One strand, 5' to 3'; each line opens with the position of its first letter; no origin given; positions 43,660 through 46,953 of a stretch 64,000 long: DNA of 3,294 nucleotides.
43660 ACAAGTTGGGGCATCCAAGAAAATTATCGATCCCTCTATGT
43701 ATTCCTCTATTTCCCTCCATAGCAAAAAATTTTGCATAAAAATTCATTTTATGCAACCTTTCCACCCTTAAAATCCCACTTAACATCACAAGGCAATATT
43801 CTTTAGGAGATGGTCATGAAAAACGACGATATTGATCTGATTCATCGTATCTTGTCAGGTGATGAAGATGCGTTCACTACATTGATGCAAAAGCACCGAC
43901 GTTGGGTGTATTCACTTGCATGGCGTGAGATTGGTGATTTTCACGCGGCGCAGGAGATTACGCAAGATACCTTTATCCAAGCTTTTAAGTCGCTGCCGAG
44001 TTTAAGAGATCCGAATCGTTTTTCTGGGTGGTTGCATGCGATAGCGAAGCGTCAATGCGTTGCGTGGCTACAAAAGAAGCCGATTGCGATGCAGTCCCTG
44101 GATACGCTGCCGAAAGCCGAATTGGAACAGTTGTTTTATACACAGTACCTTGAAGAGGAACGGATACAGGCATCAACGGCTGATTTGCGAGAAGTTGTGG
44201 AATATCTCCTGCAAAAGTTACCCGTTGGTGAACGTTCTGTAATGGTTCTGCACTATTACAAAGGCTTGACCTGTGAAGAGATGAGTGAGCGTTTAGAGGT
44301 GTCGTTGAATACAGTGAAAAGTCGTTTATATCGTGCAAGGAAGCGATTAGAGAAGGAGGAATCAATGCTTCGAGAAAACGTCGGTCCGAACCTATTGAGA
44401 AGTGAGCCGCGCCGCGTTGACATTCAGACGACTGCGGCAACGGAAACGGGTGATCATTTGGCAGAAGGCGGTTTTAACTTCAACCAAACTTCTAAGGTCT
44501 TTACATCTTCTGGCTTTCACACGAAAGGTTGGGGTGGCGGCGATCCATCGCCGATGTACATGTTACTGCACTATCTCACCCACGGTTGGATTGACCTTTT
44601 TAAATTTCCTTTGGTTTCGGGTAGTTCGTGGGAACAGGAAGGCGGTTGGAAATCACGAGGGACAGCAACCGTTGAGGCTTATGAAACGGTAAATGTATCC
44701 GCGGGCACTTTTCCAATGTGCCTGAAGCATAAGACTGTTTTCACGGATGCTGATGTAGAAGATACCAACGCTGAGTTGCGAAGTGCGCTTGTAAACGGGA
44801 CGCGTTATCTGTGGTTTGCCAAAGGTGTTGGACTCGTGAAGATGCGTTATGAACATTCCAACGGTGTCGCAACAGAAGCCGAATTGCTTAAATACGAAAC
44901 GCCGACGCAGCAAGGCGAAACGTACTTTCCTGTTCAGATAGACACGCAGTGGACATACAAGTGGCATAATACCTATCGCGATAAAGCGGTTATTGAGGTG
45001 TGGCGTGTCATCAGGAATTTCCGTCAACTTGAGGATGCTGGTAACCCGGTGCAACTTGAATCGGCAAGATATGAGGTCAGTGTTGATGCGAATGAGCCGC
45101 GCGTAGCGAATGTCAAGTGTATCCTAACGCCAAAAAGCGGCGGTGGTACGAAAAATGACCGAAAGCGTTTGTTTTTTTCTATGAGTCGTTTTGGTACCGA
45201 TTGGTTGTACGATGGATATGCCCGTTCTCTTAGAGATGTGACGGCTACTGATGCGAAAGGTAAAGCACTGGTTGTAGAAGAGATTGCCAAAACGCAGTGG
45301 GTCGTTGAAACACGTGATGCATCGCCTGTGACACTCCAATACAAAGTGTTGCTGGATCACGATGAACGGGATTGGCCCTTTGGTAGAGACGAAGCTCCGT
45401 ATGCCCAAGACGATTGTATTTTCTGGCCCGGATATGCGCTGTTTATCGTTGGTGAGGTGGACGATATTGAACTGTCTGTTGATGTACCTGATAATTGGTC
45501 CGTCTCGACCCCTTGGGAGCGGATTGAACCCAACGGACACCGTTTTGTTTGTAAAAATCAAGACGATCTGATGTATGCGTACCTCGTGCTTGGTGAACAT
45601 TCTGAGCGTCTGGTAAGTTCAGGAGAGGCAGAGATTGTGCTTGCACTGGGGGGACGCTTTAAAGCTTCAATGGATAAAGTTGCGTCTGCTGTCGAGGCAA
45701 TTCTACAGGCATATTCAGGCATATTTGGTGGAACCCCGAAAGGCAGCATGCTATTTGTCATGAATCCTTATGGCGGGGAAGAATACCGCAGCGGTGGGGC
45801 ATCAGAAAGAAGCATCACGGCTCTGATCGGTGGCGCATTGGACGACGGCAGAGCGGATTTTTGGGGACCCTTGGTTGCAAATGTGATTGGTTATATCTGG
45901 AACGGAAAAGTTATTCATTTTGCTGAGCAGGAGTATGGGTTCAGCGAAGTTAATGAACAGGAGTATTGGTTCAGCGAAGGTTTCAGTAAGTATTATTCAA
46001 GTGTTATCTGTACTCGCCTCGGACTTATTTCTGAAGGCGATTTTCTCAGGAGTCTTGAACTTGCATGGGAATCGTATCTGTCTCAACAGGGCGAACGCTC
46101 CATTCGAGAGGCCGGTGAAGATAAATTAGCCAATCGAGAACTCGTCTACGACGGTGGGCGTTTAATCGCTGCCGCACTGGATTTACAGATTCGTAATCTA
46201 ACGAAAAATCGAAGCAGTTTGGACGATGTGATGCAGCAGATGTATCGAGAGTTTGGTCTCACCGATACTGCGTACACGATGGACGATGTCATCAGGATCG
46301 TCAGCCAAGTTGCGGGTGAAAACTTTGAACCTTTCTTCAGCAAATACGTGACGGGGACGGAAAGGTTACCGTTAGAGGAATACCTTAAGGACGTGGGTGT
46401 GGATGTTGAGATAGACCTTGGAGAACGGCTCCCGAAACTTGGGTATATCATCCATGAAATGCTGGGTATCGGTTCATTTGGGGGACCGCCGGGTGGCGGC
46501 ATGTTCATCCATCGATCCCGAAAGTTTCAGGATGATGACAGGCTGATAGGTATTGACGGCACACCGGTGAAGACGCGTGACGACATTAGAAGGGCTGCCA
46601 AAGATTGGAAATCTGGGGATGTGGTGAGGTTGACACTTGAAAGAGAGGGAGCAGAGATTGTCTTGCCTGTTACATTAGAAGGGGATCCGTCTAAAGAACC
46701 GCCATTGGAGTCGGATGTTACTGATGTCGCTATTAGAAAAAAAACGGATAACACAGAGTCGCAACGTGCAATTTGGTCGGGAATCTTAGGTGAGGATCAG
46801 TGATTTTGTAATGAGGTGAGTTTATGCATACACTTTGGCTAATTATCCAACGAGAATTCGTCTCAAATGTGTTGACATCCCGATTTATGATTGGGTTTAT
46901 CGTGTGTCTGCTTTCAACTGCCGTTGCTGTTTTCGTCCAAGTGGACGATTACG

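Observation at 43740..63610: Twin ECF-sigma-headed convergent operons around a four-permease, one-ATPase ABC-2-like / TolC-like envelope locus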

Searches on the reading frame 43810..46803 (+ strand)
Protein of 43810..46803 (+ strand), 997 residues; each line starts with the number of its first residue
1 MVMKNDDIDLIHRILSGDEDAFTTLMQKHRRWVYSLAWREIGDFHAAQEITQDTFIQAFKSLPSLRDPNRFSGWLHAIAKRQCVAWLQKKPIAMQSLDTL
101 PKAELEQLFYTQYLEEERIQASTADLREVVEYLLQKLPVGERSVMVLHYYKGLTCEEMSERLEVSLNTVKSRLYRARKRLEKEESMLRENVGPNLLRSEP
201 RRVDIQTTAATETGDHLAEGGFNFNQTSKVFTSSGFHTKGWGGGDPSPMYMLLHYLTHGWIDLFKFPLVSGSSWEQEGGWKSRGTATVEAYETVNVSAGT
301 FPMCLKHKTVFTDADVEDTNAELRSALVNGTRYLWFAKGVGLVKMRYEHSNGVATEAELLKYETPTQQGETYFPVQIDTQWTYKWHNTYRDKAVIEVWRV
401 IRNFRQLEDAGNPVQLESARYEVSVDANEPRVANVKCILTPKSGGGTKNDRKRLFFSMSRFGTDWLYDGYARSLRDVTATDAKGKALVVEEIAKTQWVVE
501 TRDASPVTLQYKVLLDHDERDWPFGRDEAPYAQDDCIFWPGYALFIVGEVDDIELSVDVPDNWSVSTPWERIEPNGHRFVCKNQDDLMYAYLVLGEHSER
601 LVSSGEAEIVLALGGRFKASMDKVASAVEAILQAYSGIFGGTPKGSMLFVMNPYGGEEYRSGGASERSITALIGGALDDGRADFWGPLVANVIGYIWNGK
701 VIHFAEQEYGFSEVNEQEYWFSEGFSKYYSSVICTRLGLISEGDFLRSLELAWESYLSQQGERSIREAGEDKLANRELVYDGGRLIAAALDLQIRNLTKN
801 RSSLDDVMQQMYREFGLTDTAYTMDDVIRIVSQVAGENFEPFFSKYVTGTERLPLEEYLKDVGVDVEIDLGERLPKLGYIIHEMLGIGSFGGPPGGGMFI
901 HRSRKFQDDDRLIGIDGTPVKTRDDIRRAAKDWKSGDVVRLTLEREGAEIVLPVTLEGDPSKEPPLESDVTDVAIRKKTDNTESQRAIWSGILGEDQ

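Call 4: search_protein_families(library=pfam, proteins=[window:43810-46803:+], max_evalue=0.01)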
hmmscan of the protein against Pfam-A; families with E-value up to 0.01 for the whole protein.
window:43810-46803:+ (997 aa): 9 families
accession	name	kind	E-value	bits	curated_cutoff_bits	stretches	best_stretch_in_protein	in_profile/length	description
PF08281.18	Sigma70_r4_2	-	2.7e-15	56.2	25.7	1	129-180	3-54/54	Sigma-70, region 4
PF04542.20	Sigma70_r2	-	1.4e-13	50.9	24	1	25-89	1-67/71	Sigma-70 region 2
PF17899.6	Peptidase_M61_N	-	4.8e-11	43.4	23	1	421-588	2-160/168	Peptidase M61 N-terminal domain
PF04545.22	Sigma70_r4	-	9.9e-10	38.2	24.1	1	133-180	1-48/50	Sigma-70, region 4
PF05299.18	Peptidase_M61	-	2.2e-07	31.7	22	1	696-765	13-86/118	M61 glycyl aminopeptidase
PF07638.17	Sigma70_ECF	-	1.2e-06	28.9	21.1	1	122-184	122-183/185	ECF sigma factor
PF13180.12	PDZ_2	-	0.00017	22.3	27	1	905-955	29-79/80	PDZ domain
PF21347.3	DUF3108_like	-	0.0017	18.7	27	1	287-345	135-184/199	DUF3108-like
PF17820.7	PDZ_6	-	0.0052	16.9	27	0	906-945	16-54/54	PDZ domain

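Call 6: search_protein_families(library=ncbifam, proteins=[window:43810-46803:+], max_evalue=0.01)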
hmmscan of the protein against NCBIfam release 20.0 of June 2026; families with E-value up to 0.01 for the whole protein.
window:43810-46803:+ (997 aa): 91 families (the best 25 are shown)
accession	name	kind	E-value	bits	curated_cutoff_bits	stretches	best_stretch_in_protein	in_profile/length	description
NF008888.0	PRK11922.1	equivalog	1.4e-29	103.3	204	1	4-183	14-195/231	RNA polymerase sigma factor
NF009166.1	PRK12513.1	equivalog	4.1e-27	95.1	206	1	4-183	6-185/193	RNA polymerase sigma factor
NF007223.0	PRK09641.1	equivalog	1.8e-26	93.2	209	1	9-183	7-183/187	RNA polymerase sigma factor SigW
NF009171.0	PRK12518.1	equivalog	1.8e-25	89.9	208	1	4-182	11-182/191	RNA polymerase sigma factor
NF007216.0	PRK09638.1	equivalog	6.4e-25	87.9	194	1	4-183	2-173/180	RNA polymerase sigma factor SigY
TIGR02937.1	sigma70-ECF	superfamily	6.4e-25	87.7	42.9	1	20-183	1-164/165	sigma-70 family RNA polymerase sigma factor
NF007225.0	PRK09643.1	equivalog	1.4e-24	86.9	190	1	5-191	12-189/204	RNA polymerase sigma factor SigM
NF004113.0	PRK05602.1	equivalog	3.6e-24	85.6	208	1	4-183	29-200/211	RNA polymerase sigma factor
TIGR02954.1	Sig70_famx3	hypoth_equivalog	3.7e-24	85.4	188.5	1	7-183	3-166/170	RNA polymerase sigma-70 factor, TIGR02954 family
TIGR02985.1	Sig70_bacteroi1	subfamily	1.6e-23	83.7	126.4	1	21-182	2-160/162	RNA polymerase sigma-70 factor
TIGR02948.1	SigW_bacill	equivalog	2.5e-23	83.1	243.1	1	9-183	7-183/187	RNA polymerase sigma factor SigW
TIGR02939.1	RpoE_Sigma70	equivalog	4e-23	82.4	236.15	1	4-183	4-185/190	RNA polymerase sigma factor RpoE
TIGR02950.1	SigM_subfam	subfamily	1.4e-22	80.3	147.95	1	25-183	5-157/159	RNA polymerase sigma factor, SigM family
NF009195.0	PRK12543.1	subfamily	9.5e-22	77.4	197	1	4-188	4-182/192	RNA polymerase sigma factor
NF007229.0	PRK09647.1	equivalog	8.7e-21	74.3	265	1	22-182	46-200/220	RNA polymerase sigma factor SigE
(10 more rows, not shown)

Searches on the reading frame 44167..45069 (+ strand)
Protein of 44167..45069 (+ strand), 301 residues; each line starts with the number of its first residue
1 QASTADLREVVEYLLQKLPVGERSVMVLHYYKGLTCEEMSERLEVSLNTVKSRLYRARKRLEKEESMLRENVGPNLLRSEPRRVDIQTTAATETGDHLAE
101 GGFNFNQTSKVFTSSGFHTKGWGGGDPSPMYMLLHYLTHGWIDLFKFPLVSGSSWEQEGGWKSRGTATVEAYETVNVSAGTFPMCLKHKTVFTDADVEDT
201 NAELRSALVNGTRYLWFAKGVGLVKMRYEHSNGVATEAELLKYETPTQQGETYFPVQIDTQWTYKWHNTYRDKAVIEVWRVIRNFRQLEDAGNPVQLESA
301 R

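Call 55: find_related_loci(query=window:44167-45069:+, collection=metagenome_contigs, flank=10000)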
Query window:44167-45069:+ (301 aa) in metagenome_contigs; peptide patterns used: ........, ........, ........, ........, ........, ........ (x = any residue, [..] = any of these).
90 stretches matched a pattern; 5 encode a relative of the query (tblastn E <= 1e-3); 5 distinct loci.
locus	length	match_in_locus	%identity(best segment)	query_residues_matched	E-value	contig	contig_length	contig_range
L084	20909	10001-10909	78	1-301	4e-160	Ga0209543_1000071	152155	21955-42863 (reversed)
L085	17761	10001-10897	70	1-301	8e-141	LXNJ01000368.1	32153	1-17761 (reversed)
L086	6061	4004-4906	66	1-301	2e-133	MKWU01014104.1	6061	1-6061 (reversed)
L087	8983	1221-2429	60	81-277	1e-52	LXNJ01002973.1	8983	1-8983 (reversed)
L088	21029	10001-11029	42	86-284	6e-44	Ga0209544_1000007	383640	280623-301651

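Call 65: search_protein_families(library=pfam, proteins=[L084:12874-14004:-, L084:18365-19648:+, L084:19638-20387:-, L085:12856-13779:+, L084:5554-8688:+, L084:8678-9412:+], max_evalue=0.001)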
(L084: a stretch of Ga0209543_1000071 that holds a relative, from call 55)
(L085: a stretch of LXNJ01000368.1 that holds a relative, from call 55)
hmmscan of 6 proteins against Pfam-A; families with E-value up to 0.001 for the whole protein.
L084:12874-14004:- (376 aa): 0 families

L084:18365-19648:+ (427 aa): 0 families

L084:19638-20387:- (249 aa): 4 families
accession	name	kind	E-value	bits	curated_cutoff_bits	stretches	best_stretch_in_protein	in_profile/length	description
PF13561.12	adh_short_C2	-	3.6e-64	217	27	1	12-244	1-234/236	Enoyl-(Acyl carrier protein) reductase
PF00106.31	adh_short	-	2.8e-62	210.1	26.6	1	6-199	1-193/195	short chain dehydrogenase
PF08659.16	KR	-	1.2e-20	74.6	22.6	1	8-165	3-159/180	KR domain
PF01370.27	Epimerase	-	2.1e-05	24.5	20.9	1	8-144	1-117/240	NAD dependent epimerase/dehydratase family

L085:12856-13779:+ (307 aa): 2 families
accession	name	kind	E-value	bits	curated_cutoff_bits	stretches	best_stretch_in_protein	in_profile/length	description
PF13620.12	CarboxypepD_reg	-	5.2e-12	46.4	32.3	1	48-112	1-56/82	Carboxypeptidase regulatory-like domain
PF13715.12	CarbopepD_reg_2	-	9.2e-05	22.8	32.2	0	228-279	26-76/88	CarboxypepD_reg-like domain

L084:5554-8688:+ (1044 aa): 4 families
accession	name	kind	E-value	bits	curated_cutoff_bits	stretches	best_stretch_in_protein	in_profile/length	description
PF18766.7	SWI2_SNF2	-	1.1e-68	231.7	26.7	1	258-496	2-220/221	SWI2/SNF2 ATPase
PF22679.2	T1R_D3-like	-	1.3e-35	123.6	27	1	537-692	2-158/158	Type I restriction enzyme subunit R domain 3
PF04313.20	HSDR_N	-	5.1e-34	118.3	25.1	1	12-203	8-197/198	Type I restriction enzyme R protein N terminus (HSDR_N)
PF04851.21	ResIII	-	1e-18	68.2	22.5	1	260-429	10-162/164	Type III restriction enzyme, res subunit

L084:8678-9412:+ (244 aa): 2 families
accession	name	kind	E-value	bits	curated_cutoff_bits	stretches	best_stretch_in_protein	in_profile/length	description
PF01863.23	YgjP-like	-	1.2e-59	202.2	26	1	29-234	3-206/207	YgjP-like, metallopeptidase domain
PF10263.15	SprT-like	-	1.6e-06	28.4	25.6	1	158-233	23-96/108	SprT-like family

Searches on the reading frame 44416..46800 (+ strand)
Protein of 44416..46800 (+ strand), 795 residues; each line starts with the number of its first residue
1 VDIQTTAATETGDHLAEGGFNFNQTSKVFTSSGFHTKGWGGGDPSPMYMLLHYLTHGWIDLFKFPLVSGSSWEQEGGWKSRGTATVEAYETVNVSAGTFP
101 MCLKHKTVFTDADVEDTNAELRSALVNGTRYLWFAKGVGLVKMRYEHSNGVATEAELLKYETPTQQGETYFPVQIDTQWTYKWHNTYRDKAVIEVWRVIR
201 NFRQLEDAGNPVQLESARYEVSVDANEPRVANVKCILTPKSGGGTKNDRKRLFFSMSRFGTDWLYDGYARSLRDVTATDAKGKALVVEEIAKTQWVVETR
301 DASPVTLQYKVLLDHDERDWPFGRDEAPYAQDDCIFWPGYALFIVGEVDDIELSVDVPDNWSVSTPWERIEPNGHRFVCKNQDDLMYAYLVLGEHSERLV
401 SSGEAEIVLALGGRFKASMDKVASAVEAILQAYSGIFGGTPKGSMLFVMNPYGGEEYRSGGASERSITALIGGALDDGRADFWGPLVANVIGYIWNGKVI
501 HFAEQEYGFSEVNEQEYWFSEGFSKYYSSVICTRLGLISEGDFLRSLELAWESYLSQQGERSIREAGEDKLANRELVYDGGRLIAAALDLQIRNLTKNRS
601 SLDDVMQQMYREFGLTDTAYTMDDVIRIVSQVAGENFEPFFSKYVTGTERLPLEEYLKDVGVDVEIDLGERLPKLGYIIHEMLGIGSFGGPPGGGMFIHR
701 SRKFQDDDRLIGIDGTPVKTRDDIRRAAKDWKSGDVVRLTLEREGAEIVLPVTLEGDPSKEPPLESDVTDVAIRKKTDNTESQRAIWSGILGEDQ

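Call 30: search_solved_structures(query=window:44416-46800:+, max_evalue=1, show_alignments=2)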
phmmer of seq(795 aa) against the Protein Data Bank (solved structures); distinct sequences matched with E-value up to 1: 5.
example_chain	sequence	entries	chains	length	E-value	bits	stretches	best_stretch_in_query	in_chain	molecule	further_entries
4fgm_A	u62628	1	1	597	3.5e-17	65.2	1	278-668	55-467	Aminopeptidase N family protein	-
8j9c_A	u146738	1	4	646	5e-06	28.4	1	351-644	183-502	Putative glycyl aminopeptidase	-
8j9d_A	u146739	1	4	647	5e-06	28.3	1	351-644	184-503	Putative glycyl aminopeptidase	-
2kl1_A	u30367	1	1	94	0.08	14.5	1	703-748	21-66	YlbL protein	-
1syx_B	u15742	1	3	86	0.47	11.9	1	156-187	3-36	CD2 antigen cytoplasmic tail-binding protein 2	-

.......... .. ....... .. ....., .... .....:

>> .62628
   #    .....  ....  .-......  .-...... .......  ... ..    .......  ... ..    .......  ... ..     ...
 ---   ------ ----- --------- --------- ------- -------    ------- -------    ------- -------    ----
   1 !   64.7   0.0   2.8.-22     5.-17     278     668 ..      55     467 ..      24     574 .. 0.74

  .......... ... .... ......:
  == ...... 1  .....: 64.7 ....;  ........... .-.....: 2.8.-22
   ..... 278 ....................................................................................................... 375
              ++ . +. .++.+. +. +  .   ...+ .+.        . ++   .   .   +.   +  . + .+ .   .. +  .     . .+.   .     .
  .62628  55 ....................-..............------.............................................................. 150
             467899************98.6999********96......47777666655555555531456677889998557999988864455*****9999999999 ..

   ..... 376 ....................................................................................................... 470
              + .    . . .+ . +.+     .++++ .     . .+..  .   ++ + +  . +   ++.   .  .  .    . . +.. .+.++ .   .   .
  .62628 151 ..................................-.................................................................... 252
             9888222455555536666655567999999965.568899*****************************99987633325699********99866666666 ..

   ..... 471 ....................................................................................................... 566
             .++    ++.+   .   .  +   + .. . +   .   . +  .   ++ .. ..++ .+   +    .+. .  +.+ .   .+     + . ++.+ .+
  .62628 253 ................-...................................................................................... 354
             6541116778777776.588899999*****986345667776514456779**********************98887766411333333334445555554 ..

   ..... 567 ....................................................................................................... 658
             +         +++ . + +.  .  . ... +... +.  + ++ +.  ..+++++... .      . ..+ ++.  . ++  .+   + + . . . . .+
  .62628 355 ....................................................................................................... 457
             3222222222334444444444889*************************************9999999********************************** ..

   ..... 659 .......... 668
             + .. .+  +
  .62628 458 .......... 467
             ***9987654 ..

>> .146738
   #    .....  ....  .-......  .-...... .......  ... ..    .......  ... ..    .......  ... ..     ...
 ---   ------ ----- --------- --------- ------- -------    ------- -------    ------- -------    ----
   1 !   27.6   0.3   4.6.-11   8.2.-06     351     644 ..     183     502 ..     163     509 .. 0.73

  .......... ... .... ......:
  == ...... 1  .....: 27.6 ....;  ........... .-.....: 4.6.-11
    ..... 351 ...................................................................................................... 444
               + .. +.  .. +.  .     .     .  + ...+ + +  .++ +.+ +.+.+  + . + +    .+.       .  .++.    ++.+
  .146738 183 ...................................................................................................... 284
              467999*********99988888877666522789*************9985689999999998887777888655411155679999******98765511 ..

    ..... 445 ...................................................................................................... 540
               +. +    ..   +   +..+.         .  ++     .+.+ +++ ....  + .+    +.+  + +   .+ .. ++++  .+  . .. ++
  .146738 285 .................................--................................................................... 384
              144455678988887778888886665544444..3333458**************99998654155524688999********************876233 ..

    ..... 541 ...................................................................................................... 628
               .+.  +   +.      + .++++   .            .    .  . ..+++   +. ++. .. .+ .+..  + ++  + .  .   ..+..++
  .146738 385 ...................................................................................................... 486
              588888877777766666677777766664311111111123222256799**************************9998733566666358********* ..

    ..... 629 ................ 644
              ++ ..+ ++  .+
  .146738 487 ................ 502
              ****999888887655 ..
